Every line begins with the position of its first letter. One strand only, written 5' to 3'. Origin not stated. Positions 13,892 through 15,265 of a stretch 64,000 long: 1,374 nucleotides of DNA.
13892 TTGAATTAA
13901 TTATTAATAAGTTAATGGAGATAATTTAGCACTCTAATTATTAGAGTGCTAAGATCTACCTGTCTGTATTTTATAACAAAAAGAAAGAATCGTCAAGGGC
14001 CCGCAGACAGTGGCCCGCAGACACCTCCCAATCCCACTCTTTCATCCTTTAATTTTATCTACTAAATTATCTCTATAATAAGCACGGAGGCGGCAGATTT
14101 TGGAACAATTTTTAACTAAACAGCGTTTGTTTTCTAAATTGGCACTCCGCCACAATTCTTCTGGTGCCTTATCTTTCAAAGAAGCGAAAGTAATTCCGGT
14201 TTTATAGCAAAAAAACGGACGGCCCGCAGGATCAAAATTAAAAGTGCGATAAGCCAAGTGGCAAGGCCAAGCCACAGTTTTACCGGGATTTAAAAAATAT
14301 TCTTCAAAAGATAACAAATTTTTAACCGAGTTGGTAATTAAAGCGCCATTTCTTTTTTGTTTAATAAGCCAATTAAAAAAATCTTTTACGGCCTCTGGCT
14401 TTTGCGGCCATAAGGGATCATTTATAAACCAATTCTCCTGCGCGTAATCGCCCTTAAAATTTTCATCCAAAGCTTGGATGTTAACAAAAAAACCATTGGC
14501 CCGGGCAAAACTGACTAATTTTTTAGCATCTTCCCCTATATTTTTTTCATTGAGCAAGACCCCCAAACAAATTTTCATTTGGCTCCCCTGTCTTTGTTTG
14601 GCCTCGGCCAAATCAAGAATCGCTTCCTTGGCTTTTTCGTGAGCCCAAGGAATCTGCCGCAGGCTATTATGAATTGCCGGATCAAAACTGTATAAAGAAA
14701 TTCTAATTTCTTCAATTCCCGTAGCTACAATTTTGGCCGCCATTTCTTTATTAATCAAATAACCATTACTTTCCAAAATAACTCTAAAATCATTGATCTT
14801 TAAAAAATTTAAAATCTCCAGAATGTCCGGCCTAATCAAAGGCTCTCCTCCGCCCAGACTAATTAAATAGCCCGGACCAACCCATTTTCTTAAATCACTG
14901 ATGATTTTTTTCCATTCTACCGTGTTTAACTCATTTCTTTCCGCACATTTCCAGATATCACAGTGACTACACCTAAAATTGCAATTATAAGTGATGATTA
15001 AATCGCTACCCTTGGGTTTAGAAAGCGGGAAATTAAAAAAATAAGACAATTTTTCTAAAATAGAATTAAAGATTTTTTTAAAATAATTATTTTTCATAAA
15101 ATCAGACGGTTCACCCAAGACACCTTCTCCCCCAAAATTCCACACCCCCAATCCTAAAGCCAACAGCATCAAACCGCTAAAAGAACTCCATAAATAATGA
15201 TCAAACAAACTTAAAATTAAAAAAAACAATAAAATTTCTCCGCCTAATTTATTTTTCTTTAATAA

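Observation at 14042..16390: Fusion of an O-antigen-ligase/Wzy_C-like membrane domain to a radical SAM/SPASM domain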

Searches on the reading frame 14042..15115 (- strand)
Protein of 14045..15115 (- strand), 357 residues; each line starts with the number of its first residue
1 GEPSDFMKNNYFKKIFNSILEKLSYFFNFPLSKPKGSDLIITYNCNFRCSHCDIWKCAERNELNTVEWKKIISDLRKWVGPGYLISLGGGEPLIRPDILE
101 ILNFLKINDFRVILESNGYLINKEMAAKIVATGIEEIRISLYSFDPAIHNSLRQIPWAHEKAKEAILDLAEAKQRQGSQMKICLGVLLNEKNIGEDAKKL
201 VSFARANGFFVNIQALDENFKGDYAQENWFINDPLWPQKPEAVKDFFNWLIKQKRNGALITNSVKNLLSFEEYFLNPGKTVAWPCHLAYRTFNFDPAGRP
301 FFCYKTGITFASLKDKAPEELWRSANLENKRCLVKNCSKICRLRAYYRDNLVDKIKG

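Call 8: find_homologous_proteins(query=window:14045-15115:-, max_evalue=0.001)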
Query seq(357 aa) (357 aa): 34 proteins with E <= 0.001 among 1802 candidates.
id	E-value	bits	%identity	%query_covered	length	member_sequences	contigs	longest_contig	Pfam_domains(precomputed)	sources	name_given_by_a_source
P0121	1.9e-134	467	57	96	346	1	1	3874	PF04055.28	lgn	-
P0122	3.2e-133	463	59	96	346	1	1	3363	PF04055.28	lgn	-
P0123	7.3e-117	409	52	96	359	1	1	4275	PF04055.28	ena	-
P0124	1.5e-116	408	53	95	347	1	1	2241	PF04055.28,PF13353.12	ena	-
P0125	2.8e-116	407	51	96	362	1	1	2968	PF04055.28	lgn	-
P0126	4.6e-114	400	49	97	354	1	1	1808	PF04055.28,PF13353.12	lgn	-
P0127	2.3e-108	381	49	97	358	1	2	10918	PF04055.28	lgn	-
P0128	2.5e-108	381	53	89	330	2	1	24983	PF04055.28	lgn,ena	-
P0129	2.7e-105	371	51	96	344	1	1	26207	PF13186.12,PF04055.28,PF13353.12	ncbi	-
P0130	2.8e-104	367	51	89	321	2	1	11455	PF04055.28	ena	-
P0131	2.4e-42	164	31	92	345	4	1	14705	PF13186.12,PF04055.28,PF13353.12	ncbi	-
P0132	1.2e-14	73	26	86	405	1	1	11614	PF13186.12,PF04055.28,PF13353.12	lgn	-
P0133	2.1e-14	72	33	45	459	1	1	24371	PF13186.12,PF04055.28,PF13353.12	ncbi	ncbi:MAG: radical SAM protein, partial [Candidatus Methanomethylicaceae archaeon]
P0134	1.4e-12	66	40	37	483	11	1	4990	PF13186.12,PF04055.28,PF13353.12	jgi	jgi:radical SAM protein with 4Fe4S-binding SPASM domain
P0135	6.5e-12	63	34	43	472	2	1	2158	PF13186.12,PF04055.28,PF13353.12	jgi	-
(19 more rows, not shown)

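Call 10: find_encoding_contigs(protein=P0122, flank=8000, max_places=3)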
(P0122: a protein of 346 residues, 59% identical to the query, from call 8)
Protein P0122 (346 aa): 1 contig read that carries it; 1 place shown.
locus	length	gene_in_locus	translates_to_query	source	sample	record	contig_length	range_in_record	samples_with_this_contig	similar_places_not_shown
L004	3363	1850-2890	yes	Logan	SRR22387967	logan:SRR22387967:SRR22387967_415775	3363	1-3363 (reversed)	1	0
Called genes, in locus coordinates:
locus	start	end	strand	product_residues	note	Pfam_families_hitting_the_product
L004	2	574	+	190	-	?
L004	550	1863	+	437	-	PF04932:Wzy_C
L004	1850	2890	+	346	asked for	PF04055:Radical_SAM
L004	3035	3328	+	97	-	PF00166:Cpn10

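Call 11: find_encoding_contigs(protein=P0129, flank=9000, max_places=3)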
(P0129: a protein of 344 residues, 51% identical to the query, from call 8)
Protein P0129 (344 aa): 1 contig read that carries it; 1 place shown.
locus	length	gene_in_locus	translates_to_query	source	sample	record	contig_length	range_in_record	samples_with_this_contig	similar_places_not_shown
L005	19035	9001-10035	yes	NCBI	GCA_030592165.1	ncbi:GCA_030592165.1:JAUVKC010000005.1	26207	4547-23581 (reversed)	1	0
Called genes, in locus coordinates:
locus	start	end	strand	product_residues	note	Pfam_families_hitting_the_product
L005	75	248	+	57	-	-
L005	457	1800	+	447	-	PF00583:Acetyltransf_1, PF13673:Acetyltransf_10, PF13508:Acetyltransf_7, PF04266:ASCH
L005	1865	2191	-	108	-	PF04266:ASCH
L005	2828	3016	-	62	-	PF13459:Fer4_15, PF13370:Fer4_13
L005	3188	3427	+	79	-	-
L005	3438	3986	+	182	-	PF01209:Ubie_methyltran, PF05175:MTS (weak), PF13847:Methyltransf_31, PF08241:Methyltransf_11, PF08242:Methyltransf_12, PF13649:Methyltransf_25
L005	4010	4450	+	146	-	-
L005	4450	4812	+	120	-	PF02021:UPF0102, PF01939:NucS_C (faint)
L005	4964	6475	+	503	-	PF08529:NusA_N, PF13184:KH_NusA_1st, PF07650:KH_2 (weak), PF26594:KH_NusA_2nd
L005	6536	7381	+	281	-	PF02096:60KD_IMP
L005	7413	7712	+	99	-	PF05239:PRC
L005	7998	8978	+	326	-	-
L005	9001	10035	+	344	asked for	PF04055:Radical_SAM, PF13353:Fer4_12 (weak), PF13186:SPASM (weak)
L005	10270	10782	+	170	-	-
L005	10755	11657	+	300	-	PF04932:Wzy_C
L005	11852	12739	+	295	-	-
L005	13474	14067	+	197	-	PF00800:PDT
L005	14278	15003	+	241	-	PF02826:2-Hacid_dh_C (weak), PF03446:NAD_binding_2 (weak), PF03807:F420_oxidored (weak), PF02153:PDH_N, PF26213:TYRAAT1_C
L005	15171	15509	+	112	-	PF00166:Cpn10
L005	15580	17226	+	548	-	PF00118:Cpn60_TCP1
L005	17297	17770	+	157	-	PF00072:Response_reg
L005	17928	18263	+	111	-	-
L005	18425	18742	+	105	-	PF09685:MamF_MmsF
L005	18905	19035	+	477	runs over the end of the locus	PF00224:PK, PF03328:HpcH_HpaI (weak), PF02887:PK_C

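Call 12: find_encoding_contigs(protein=P0128, flank=9000, max_places=3)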
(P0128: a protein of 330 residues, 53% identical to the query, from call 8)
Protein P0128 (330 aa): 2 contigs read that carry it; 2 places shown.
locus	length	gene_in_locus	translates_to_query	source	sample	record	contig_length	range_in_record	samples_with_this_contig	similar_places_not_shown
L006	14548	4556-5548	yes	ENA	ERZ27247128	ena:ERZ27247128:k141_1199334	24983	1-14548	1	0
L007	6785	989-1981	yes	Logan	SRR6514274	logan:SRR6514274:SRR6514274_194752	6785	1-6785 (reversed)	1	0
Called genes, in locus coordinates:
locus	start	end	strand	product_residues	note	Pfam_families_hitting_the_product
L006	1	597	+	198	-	?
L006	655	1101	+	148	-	-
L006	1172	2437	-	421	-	PF00109:ketoacyl-synt, PF02801:Ketoacyl-synt_C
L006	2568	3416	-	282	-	PF22769:DCD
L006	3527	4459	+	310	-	-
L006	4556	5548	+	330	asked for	PF04055:Radical_SAM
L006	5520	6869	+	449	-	PF04932:Wzy_C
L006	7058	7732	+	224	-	PF00293:NUDIX, PF19368:WHD_AraR, PF21906:WHD_NrtR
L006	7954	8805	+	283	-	PF13672:PP2C_2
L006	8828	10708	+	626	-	-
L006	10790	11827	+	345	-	-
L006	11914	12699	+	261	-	-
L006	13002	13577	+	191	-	PF00857:Isochorismatase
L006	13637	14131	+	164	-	PF15891:Nuc_deoxyri_tr2 (weak)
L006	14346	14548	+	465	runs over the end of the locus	PF01513:NAD_kinase (weak)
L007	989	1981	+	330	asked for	PF04055:Radical_SAM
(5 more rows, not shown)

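Call 15: search_solved_structures(query=window:14045-15115:-, max_evalue=0.01, show_alignments=2)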
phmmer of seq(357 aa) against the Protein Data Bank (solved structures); distinct sequences matched with E-value up to 0.01: 10.
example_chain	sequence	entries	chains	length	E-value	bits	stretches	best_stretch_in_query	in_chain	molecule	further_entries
2fb2_A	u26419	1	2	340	1.9e-05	27.3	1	38-153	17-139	Molybdenum cofactor biosynthesis protein A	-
1tv7_A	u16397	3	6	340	2e-05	27.2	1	38-153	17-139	Molybdenum cofactor biosynthesis protein A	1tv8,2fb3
6c8v_A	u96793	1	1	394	8.6e-05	25.1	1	34-146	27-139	Coenzyme PQQ synthesis protein E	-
7wzv_A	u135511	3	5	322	0.00016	24.2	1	32-142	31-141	4Fe-4S cluster-binding domain-containing protein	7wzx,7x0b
7tol_A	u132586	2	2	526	0.00022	23.8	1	39-137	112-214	glycerol dibiphytanyl glycerol tetraether - macrocyclic archaeol synthase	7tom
5tgs_A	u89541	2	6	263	0.0027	20.2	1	40-120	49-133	7-carboxy-7-deazaguanine synthase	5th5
3can_A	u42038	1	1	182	0.003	20.1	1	85-228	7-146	Pyruvate-formate lyase-activating enzyme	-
7vob_C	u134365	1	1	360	0.0034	19.9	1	44-160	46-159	Cytosylglucuronate decarboxylase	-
7voc_C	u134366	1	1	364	0.0034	19.9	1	44-160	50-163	Cytosylglucuronate decarboxylase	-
8wm2_A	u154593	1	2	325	0.0088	18.5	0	41-143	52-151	Fe-S radical SAM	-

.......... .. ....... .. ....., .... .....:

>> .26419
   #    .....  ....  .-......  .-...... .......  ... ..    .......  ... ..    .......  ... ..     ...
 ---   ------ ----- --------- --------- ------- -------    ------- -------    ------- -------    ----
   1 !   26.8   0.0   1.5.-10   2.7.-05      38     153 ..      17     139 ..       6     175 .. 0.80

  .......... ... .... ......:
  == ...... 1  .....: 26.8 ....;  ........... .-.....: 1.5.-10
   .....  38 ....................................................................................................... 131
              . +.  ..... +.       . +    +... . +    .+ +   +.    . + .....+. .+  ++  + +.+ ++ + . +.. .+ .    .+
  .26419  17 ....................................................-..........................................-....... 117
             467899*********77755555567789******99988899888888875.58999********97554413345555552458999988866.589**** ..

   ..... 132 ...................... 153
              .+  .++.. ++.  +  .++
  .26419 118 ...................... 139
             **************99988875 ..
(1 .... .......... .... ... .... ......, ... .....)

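Call 18: find_related_loci(query=A3, collection=genome_contigs, flank=6000)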
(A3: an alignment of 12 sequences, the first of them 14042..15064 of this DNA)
Query A3 (340 aa) in genome_contigs; peptide patterns used: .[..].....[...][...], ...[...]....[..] (x = any residue, [..] = any of these).
125 stretches matched a pattern; 24 encode a relative of the query (tblastn E <= 1e-3); 24 distinct loci.
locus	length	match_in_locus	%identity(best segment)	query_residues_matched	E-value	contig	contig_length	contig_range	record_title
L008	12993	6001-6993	50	2-339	6e-108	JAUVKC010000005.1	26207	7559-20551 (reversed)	MAG: Candidatus Buchananbacteria bacterium isolate CSMAG_470 CSMAG_470_k127_1016952_length_26207_cov_16.6036, whole geno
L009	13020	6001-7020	31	5-339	8e-52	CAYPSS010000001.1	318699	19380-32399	MAG TPA_asm: uncultured Gammaproteobacteria bacterium isolate binchicken_co27_474 genome assembly, contig: NODE_25_lengt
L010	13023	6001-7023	31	3-338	4e-51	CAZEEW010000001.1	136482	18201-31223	MAG TPA_asm: uncultured Gammaproteobacteria bacterium isolate SRP093185_co1_62 genome assembly, contig: NODE_21_length_1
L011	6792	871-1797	32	10-326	2e-42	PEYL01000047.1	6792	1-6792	MAG: Candidatus Portnoybacteria bacterium CG08_land_8_20_14_0_20_40_83 CG08_land_8_20_14_0.20_scaffold_9596_c, whole gen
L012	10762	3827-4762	30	18-330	3e-38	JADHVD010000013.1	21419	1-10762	MAG: Candidatus Woesearchaeota archaeon isolate BS150m-G63 BS-150m-C2098, whole genome shotgun sequence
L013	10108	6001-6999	32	2-335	2e-51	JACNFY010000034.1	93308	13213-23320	MAG: Nanobdellati archaeon isolate NIOZ-UU113 NIOZ-UU_NODE_174_length_93308_cov_9.68316, whole genome shotgun sequence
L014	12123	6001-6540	30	26-207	5e-18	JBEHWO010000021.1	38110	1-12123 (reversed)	MAG: Vulcanimicrobiota bacterium isolate ER2 k141_346023_length_38110_cov_7.5399, whole genome shotgun sequence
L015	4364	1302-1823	29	26-191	4e-18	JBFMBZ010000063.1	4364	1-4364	MAG: Candidatus Omnitrophota bacterium isolate MAG177 MAG177_63, whole genome shotgun sequence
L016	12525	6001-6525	30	26-191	4e-18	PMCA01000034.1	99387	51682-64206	MAG: Elusimicrobia bacterium isolate fen_1175 73.20120700_E3M.237_contig_26304, whole genome shotgun sequence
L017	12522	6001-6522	29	26-191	1e-17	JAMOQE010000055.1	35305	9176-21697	MAG: Thermodesulfatator sp. isolate 4559-240_metabat2_scaf2bin.056 4559-240_scaffold_515_c1, whole genome shotgun sequen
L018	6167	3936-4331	29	26-160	2e-17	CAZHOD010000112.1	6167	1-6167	MAG TPA_asm: uncultured Spirochaetia bacterium isolate SRP141376_co2_363 genome assembly, contig: NODE_21557_length_6167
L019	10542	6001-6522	29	26-191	2e-16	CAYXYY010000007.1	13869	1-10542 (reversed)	MAG TPA_asm: uncultured Planctomycetia bacterium isolate binchicken_co219_147 genome assembly, contig: k141_895648, whol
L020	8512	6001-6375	31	26-149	3e-16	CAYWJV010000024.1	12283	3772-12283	MAG TPA_asm: uncultured Gammaproteobacteria bacterium isolate binchicken_co387_50 genome assembly, contig: NODE_6575_len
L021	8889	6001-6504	27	16-197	1e-11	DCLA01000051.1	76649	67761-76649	MAG TPA_asm: Myxococcales bacterium UBA1660 UBA1660_contig_4800, whole genome shotgun sequence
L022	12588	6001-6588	27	1-191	5e-10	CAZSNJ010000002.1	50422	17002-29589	MAG TPA_asm: Candidatus Woesearchaeota archaeon isolate SRP260945_co4_228 genome assembly, contig: NODE_38_length_50422_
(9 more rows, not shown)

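Call 22: search_protein_families(library=pfam, proteins=[L012:894-1955:+, L012:2006-3472:-, L012:4778-5500:-, L012:5598-6365:+, L012:6373-7032:-, L013:446-1363:+, L013:1386-2156:+, L013:3494-4312:+, L013:4356-4916:+, L011:1836-2801:+], max_evalue=0.01)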
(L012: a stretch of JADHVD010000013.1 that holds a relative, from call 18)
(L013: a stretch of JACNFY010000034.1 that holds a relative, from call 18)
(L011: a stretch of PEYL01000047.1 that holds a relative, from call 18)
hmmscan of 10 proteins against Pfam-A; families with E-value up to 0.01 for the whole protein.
L012:894-1955:+ (354 aa): 0 families

L012:2006-3472:- (489 aa): 2 families
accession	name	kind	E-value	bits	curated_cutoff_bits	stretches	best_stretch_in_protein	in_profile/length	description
PF03901.23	Glyco_transf_22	-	7.4e-08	32.4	23.8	1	36-416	19-404/414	Alg9-like mannosyltransferase family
PF13231.12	PMT_2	-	8.4e-07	29.8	26.1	1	97-222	25-149/160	Dolichyl-phosphate-mannose-protein mannosyltransferase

L012:4778-5500:- (241 aa): 9 families
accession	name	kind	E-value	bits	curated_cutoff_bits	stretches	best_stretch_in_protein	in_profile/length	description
PF08241.18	Methyltransf_11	-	1.9e-13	51.3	21.2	1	56-148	2-95/95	Methyltransferase domain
PF13489.12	Methyltransf_23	-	1.9e-13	50.9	27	1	51-208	23-163/164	Methyltransferase domain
PF13847.12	Methyltransf_31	-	8.2e-10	39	27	1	51-152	4-113/145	Methyltransferase domain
PF13649.12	Methyltransf_25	-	3.9e-08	34.3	27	1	54-144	1-97/97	Methyltransferase domain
PF08242.18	Methyltransf_12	-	2.5e-07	31.8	30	1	56-146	2-98/98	Methyltransferase domain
PF05148.21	Methyltransf_8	-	2.4e-05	24.8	27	1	45-147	67-155/219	Hypothetical methyltransferase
PF01209.24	Ubie_methyltran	-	0.00059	19.7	20.1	1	87-211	90-220/233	ubiE/COQ5 methyltransferase family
PF07021.18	MetW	-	0.00082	19.5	21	1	54-158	17-117/193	Methionine biosynthesis protein MetW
PF03141.22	Methyltransf_29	-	0.004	16.2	23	1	88-154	157-223/506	Putative S-adenosyl-L-methionine-dependent methyltransferase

L012:5598-6365:+ (256 aa): 15 families
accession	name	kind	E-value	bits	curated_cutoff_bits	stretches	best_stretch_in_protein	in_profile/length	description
PF08241.18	Methyltransf_11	-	8e-26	91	21.2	1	51-141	1-94/95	Methyltransferase domain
PF13847.12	Methyltransf_31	-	8.9e-23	81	27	1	46-152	3-126/145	Methyltransferase domain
PF13649.12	Methyltransf_25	-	1.2e-22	80.8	27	1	50-138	1-97/97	Methyltransferase domain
PF01209.24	Ubie_methyltran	-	5.2e-18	65.7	20.1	1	39-151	40-160/233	ubiE/COQ5 methyltransferase family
PF13489.12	Methyltransf_23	-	1.5e-16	61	27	1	44-146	20-120/164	Methyltransferase domain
PF08242.18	Methyltransf_12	-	6.3e-15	56.1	30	1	51-140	1-98/98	Methyltransferase domain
PF03141.22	Methyltransf_29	-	1.4e-09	37.5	23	1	35-155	105-229/506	Putative S-adenosyl-L-methionine-dependent methyltransferase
PF02353.26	CMAS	-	9.7e-09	35.4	27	1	45-156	61-178/273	Mycolic acid cyclopropane synthetase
PF06325.19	PrmA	-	1.5e-07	31.6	22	1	46-151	161-267/296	Ribosomal protein L11 methyltransferase (PrmA)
PF05148.21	Methyltransf_8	-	1.3e-06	28.8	27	1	38-148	63-162/219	Hypothetical methyltransferase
PF05175.20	MTS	-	4.4e-06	26.9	23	1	38-94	23-81/170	Methyltransferase small domain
PF01135.25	PCMT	-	0.00035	20.9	20.3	1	42-89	69-119/210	Protein-L-isoaspartate(D-aspartate) O-methyltransferase (PCMT)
PF08003.17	Methyltransf_9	-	0.00065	19.2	23.8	1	40-81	109-151/315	Protein of unknown function (DUF1698)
PF03291.22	mRNA_G-N7_MeTrfase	-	0.0014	18.2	26.6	1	28-92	39-108/315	mRNA (guanine-N(7))-methyltransferase domain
PF02390.23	Methyltransf_4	-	0.0074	16.2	24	0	49-91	4-48/173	Putative methyltransferase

L012:6373-7032:- (220 aa): 0 families

L013:446-1363:+ (306 aa): 0 families

L013:1386-2156:+ (257 aa): 11 families
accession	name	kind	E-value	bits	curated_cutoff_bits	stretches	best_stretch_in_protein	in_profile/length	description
PF08241.18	Methyltransf_11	-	9.7e-22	77.9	21.2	1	54-154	1-95/95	Methyltransferase domain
PF13649.12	Methyltransf_25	-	4.7e-19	69.3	27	1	54-150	2-97/97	Methyltransferase domain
PF13847.12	Methyltransf_31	-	1.6e-14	54.2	27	1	48-158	2-113/145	Methyltransferase domain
PF13489.12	Methyltransf_23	-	3e-13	50.3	27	1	45-198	18-157/164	Methyltransferase domain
PF08242.18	Methyltransf_12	-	5.6e-12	46.7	30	1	54-152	1-98/98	Methyltransferase domain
PF01209.24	Ubie_methyltran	-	1.6e-11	44.5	20.1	1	45-155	43-152/233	ubiE/COQ5 methyltransferase family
PF00891.24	Methyltransf_2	-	2.3e-05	24.3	22.3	1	26-154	38-164/210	O-methyltransferase domain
PF01739.24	CheR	-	5e-05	23.3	27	1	99-155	118-174/195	CheR methyltransferase, SAM binding domain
PF05175.20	MTS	-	0.00026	21.1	23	1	49-127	31-108/170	Methyltransferase small domain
PF03291.22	mRNA_G-N7_MeTrfase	-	0.0052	16.4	26.6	1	20-105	33-113/315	mRNA (guanine-N(7))-methyltransferase domain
PF02353.26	CMAS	-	0.0062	16.3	27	1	51-154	64-164/273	Mycolic acid cyclopropane synthetase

L013:3494-4312:+ (273 aa): 1 family
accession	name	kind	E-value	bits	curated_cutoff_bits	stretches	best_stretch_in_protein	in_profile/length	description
PF18719.7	ArlS_N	-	0.0045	17.7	27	0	74-143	34-97/140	ArlS sensor domain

L013:4356-4916:+ (187 aa): 3 families
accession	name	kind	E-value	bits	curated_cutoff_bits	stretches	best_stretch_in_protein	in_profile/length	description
PF00383.29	dCMP_cyt_deam_1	-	3.6e-23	81.8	25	1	39-142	2-101/102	Cytidine and deoxycytidylate deaminase zinc-binding region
PF14437.12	MafB19-deam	-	5e-20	72.3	27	1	41-160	3-118/142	MafB19-like deaminase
PF14439.12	Bd3614-deam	-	0.00038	20.9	38.5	1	69-136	17-79/113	Bd3614-like deaminase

L011:1836-2801:+ (322 aa): 12 families
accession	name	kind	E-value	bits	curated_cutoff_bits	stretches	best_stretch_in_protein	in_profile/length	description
PF07992.20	Pyr_redox_2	-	3.6e-41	141.9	26.1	1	3-308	1-291/291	Pyridine nucleotide-disulphide oxidoreductase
PF13738.12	Pyr_redox_3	-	1e-22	81.2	30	1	79-291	94-305/305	Pyridine nucleotide-disulphide oxidoreductase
PF00070.33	Pyr_redox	-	7.4e-08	33.2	22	1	161-225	2-70/82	Pyridine nucleotide-disulphide oxidoreductase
PF01134.28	GIDA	-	2.2e-07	30.7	22.1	1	4-34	1-31/391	Glucose inhibited division protein A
PF12831.13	FAD_oxidored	-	1.4e-06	28.4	27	1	4-69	1-70/416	FAD dependent oxidoreductase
PF03486.20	HI0933_like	-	4.6e-06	26.7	50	0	4-32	2-30/244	HI0933-like protein Rossmann domain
PF00890.30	FAD_binding_2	-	5e-06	26.4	20.4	1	4-36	1-33/414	FAD binding domain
PF13434.12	Lys_Orn_oxgnase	-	6.6e-05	22.6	21.3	0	82-180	111-210/339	L-lysine 6-monooxygenase/L-ornithine 5-monooxygenase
PF01266.30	DAO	-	0.00011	22.3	27.9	0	4-36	1-34/353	FAD dependent oxidoreductase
PF01946.23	Thi4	-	0.00093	18.9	26.2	0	3-36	18-54/235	Thi4 family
PF13450.12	NAD_binding_8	-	0.0044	17.7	21.9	0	7-37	1-33/68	NAD(P)-binding Rossmann-like domain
PF00743.25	FMO-like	-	0.006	15.5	22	1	133-189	158-214/532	Flavin-binding monooxygenase-like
